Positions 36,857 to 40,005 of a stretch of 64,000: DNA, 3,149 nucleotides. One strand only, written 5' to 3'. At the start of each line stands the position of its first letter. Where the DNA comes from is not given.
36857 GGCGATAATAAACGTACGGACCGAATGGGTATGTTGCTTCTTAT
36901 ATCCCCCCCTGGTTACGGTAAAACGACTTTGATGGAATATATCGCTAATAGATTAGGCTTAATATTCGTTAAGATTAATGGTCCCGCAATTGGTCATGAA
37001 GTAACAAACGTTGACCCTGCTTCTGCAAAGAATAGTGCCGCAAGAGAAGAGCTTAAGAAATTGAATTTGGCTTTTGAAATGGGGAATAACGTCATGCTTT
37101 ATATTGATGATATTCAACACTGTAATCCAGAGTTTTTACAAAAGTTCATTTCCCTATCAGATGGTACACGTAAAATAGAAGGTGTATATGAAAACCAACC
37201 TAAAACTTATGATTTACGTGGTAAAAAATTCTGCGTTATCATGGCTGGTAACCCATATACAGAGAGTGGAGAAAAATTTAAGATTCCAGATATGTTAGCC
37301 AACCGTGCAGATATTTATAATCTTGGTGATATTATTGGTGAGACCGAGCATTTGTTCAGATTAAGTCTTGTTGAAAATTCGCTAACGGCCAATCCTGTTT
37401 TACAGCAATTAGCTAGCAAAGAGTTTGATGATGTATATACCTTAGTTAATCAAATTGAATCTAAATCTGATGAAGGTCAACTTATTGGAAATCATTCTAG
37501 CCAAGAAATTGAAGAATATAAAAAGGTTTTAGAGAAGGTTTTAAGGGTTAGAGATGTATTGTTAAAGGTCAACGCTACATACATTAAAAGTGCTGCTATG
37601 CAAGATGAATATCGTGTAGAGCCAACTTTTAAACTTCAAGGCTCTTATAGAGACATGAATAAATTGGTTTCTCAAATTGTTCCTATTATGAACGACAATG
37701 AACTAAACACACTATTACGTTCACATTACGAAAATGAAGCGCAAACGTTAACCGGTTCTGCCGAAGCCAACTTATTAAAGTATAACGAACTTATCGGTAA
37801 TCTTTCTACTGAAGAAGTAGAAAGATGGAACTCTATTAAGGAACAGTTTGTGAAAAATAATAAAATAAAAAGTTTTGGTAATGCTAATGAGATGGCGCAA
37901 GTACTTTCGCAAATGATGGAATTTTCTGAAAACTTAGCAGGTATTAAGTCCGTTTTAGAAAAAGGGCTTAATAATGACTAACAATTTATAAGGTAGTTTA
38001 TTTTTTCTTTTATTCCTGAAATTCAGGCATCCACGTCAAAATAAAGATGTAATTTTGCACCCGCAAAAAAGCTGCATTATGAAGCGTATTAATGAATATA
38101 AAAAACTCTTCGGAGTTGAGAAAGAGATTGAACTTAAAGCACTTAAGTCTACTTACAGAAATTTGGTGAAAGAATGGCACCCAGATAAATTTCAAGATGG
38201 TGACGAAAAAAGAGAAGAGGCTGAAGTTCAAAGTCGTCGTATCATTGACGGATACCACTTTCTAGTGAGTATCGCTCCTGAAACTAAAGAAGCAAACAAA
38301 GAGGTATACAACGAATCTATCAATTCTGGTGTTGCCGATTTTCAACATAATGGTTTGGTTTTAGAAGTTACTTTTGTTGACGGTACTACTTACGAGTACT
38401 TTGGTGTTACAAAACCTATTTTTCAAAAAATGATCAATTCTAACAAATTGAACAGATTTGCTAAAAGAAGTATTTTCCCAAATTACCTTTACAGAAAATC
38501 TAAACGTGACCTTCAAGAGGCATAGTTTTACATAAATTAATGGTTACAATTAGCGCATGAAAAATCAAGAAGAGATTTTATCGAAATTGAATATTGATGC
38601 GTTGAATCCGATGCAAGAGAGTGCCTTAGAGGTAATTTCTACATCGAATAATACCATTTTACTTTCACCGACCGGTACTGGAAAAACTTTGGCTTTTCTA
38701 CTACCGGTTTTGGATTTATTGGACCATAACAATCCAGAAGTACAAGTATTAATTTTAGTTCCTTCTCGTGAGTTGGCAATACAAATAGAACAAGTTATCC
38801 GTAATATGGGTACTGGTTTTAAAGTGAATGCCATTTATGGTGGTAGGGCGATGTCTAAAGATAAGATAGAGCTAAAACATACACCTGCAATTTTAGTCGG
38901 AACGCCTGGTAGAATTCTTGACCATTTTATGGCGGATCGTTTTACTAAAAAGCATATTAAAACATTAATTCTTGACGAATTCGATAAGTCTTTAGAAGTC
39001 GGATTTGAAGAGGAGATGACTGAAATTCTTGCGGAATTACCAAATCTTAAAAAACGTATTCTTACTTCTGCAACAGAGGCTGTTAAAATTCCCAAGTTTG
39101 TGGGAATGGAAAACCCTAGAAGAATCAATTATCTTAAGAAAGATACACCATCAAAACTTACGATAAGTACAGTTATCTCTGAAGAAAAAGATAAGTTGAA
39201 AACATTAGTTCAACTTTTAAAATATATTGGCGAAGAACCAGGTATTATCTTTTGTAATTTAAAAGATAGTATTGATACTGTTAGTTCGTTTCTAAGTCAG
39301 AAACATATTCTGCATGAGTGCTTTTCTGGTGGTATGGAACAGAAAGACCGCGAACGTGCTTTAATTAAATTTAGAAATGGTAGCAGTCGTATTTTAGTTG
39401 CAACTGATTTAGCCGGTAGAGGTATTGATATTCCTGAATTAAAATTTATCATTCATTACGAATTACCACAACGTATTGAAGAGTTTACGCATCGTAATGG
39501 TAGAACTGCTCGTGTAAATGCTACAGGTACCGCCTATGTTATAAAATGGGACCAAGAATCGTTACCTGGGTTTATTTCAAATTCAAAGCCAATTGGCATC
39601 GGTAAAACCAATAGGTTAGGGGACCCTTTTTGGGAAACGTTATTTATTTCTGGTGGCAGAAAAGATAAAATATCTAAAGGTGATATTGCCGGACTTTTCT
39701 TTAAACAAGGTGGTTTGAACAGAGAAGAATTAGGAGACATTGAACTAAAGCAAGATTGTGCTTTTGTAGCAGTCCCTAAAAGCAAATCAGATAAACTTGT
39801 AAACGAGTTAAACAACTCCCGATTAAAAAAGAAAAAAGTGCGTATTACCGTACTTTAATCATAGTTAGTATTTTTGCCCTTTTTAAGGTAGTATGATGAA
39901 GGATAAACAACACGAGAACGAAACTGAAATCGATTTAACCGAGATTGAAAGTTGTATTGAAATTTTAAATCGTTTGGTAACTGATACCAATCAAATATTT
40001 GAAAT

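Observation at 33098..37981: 1627-aa protein with a late C-terminal AAA+ module of the MoxR/AAA_5/McrB (helix-2-insert) type and a ~400-aa coiled coil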

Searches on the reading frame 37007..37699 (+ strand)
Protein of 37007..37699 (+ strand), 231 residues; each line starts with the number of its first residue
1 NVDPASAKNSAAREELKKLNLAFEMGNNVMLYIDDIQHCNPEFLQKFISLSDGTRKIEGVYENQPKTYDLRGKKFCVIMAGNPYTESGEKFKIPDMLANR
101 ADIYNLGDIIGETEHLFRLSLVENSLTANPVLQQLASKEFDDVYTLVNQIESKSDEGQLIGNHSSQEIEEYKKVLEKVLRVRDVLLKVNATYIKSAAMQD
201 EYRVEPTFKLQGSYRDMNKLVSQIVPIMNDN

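Call 92: search_solved_structures(query=A7, max_evalue=10, show_alignments=4)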
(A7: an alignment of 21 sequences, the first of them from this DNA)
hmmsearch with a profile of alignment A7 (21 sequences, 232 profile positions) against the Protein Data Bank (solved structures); distinct sequences matched with E-value up to 10: 3.
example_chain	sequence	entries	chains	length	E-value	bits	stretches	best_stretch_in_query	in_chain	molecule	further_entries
9ijj_5B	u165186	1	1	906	0.72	12.4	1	103-224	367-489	Ankyrin repeat and MYND domain-containing protein 1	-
9vke_A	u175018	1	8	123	0.87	12.2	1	107-194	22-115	De novo designed zinc hydrolase 11-7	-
7a23_X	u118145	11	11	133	1.1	11.9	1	101-154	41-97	B14 | NADH dehydrogenase [ubiquinone] 1 alpha subcomplex subunit 6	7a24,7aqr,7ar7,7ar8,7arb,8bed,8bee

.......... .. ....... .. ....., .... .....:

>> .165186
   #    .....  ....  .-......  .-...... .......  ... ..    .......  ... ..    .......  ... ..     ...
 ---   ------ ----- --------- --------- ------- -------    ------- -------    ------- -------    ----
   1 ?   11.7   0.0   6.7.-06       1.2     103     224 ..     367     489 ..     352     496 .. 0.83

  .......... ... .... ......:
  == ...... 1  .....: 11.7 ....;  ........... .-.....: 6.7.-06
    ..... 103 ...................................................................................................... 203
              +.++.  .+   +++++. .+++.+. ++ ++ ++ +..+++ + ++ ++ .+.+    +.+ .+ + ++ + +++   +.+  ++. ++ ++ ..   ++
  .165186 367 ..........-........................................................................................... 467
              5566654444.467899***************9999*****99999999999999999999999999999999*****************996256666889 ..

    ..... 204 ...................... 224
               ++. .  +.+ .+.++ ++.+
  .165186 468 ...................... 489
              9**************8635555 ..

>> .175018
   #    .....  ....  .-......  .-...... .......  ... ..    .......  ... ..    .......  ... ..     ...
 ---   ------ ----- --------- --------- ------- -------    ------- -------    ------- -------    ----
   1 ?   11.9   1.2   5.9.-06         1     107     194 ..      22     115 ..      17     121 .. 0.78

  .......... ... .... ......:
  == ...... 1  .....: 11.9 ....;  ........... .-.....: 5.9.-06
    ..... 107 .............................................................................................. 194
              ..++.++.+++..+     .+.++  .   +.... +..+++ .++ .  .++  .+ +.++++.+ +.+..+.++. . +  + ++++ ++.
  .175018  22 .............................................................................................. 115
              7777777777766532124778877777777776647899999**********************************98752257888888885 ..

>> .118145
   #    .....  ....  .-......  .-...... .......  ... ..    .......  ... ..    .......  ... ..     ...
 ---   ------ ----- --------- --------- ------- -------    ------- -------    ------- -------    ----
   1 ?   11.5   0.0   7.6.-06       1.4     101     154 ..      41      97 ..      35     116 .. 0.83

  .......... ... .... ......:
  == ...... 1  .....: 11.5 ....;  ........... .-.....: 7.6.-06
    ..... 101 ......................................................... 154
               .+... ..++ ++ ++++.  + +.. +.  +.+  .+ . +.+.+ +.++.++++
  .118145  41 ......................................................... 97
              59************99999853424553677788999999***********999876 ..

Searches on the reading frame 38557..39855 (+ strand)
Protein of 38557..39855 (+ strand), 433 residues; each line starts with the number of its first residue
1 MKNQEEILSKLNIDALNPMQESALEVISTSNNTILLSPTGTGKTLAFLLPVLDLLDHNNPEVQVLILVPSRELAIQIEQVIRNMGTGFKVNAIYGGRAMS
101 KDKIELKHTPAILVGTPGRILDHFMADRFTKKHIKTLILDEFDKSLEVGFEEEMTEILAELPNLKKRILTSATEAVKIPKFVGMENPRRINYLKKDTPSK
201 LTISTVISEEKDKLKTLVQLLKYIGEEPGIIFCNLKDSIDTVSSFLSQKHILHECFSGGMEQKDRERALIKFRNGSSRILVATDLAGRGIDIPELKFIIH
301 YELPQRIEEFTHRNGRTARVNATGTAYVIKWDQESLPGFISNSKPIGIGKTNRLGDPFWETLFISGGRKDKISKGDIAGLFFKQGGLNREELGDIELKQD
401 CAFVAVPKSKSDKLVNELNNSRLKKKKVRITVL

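Call 5: search_protein_families(library=pfam, proteins=[window:38557-39855:+], max_evalue=0.01)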
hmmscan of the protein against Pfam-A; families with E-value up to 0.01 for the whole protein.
window:38557-39855:+ (433 aa): 7 families
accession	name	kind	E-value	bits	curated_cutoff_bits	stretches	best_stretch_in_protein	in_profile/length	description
PF00270.35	DEAD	-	1.2e-39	136.1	26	1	17-173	1-159/167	DEAD/DEAH box helicase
PF00271.37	Helicase_C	-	3.3e-29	101.8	23.5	1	213-320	2-109/110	Helicase conserved C-terminal domain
PF03880.21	DbpA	-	2.4e-22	79.2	25.6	1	361-431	1-71/72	DbpA RNA binding domain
PF04851.21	ResIII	-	8.5e-11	42.5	22.5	1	16-158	4-147/164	Type III restriction enzyme, res subunit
PF21090.3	P-loop_SecA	-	0.00033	20.8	27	1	209-292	14-97/205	SecA P-loop domain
PF02562.22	PhoH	-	0.0038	17.2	27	1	13-67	2-54/205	PhoH-like protein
PF13245.12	AAA_19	-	0.0065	17.1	25.1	0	20-143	1-100/134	AAA domain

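Call 6: search_protein_families(library=ncbifam, proteins=[window:38557-39855:+], max_evalue=0.01)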
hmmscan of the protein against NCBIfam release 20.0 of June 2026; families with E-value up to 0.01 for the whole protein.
window:38557-39855:+ (433 aa): 46 families (the best 25 are shown)
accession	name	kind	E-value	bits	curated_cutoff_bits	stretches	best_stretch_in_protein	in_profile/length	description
NF008744.0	PRK11776.1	equivalog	9e-94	314.6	524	1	5-432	16-458/460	ATP-dependent RNA helicase DbpA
NF053631.1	RNA_helic_CshA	equivalog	4.9e-72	243.1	646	1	8-329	14-340/434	degradosome RNA helicase CshA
NF008394.0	PRK11192.1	equivalog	1.2e-60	205.7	507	1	19-327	29-348/441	ATP-dependent RNA helicase SrmB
NF053711.1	RNA_heli_RhlE1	exception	5.1e-55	187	750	1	8-327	16-345/434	RNA helicase RhlE1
NF003419.0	PRK04837.1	equivalog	6.7e-51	173.3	588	1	7-327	23-357/424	ATP-dependent RNA helicase RhlB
NF007882.0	PRK10590.1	equivalog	8.1e-51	173.4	743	1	17-327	25-346/456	ATP-dependent RNA helicase RhlE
NF053636.1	DDHlcsCsdAPsy1082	equivalog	1.3e-49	169.1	890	1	8-327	18-344/512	DEAD/DEAH box helicase CsdA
NF008642.0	PRK11634.1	equivalog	1.8e-48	165.4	989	1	8-329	21-348/628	DEAD/DEAH family ATP-dependent RNA helicase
NF053710.1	RNA_heli_RhlE2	exception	4.1e-43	147.7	925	1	18-328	26-351/635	RNA helicase RhlE2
NF002340.1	PRK01297.1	equivalog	4.3e-43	147.5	564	1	8-328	16-351/372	ATP-dependent RNA helicase RhlB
NF003390.0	PRK04537.1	equivalog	4.7e-39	134.9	732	1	17-327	33-358/572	ATP-dependent RNA helicase RhlB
NF010337.0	PRK13766.1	equivalog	1.8e-25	89.2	610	2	210-328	346-475/781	Hef nuclease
TIGR01389.1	recQ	equivalog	1.6e-23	83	640.2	1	15-321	13-319/591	DNA helicase RecQ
TIGR00614.1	recQ_fam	subfamily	6.3e-19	68.1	219.8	1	213-327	210-327/470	RecQ family ATP-dependent DNA helicase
NF008279.0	PRK11057.1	equivalog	1.7e-18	66.4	1015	1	16-326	26-336/608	ATP-dependent DNA helicase RecQ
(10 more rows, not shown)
